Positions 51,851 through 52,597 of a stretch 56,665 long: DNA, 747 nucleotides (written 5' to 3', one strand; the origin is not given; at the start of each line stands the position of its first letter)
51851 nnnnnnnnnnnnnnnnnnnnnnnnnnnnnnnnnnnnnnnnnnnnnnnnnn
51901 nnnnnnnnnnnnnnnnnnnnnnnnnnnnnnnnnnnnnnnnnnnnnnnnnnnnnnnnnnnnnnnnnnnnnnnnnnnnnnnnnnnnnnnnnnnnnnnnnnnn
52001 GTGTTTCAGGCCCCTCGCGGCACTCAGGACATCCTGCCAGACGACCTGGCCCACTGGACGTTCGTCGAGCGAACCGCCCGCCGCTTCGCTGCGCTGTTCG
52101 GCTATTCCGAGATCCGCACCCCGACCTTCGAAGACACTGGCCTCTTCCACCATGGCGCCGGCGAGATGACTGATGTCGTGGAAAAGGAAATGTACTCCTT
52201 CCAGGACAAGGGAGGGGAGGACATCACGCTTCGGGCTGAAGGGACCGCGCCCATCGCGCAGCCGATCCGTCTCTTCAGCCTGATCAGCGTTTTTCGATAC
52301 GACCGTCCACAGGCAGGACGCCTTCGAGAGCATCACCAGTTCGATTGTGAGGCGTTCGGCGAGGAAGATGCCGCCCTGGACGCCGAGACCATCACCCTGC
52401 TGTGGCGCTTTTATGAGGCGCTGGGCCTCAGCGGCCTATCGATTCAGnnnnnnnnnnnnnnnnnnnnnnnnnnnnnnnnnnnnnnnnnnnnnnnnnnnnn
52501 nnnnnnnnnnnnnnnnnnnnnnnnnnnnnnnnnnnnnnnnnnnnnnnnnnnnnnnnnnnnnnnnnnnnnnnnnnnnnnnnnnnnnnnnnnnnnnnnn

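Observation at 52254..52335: hisS loses about 13 conserved codons exactly at the repeat boundary and has an atypical motif 2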

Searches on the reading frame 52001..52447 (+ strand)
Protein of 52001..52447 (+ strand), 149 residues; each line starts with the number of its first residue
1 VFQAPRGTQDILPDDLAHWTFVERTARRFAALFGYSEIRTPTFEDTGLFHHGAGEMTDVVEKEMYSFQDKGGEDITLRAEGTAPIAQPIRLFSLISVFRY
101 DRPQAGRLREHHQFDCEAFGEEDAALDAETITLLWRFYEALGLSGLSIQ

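Call 34: find_homologous_proteins(query=window:52001-52447:+, max_evalue=1e-30)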
Query seq(149 aa) (149 aa): 52 proteins with E <= 1e-30 among 123 candidates.
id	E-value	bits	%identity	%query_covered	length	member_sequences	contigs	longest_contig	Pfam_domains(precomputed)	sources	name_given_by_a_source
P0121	3.2e-65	237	77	90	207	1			PF13393.12,PF00587.31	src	-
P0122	4.5e-51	191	56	99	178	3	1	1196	PF13393.12,PF00587.31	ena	-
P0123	1.4e-50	189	57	99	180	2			PF13393.12,PF00587.31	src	-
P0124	4.0e-50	188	57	100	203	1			PF13393.12,PF00587.31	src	-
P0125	4.2e-50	187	57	99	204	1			PF13393.12,PF00587.31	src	-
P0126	1.3e-49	186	54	93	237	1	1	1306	PF13393.12,PF00587.31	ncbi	-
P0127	1.4e-49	186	58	100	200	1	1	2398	PF13393.12,PF00587.31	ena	-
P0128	2.4e-49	185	56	99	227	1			PF13393.12,PF00587.31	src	-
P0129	1.0e-48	183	55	99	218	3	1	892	PF13393.12,PF00587.31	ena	-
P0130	3.9e-48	181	53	100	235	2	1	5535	PF13393.12,PF00587.31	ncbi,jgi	jgi:histidyl-tRNA synthetase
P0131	1.0e-47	180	54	99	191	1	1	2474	PF13393.12,PF00587.31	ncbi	-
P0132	1.2e-47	179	56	99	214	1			PF13393.12,PF00587.31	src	-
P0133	6.6e-47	177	73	71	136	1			PF13393.12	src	-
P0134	1.3e-46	176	53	99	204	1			PF13393.12,PF00587.31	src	-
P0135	1.5e-46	176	54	100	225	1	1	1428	PF13393.12,PF00587.31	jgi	jgi:histidyl-tRNA synthetase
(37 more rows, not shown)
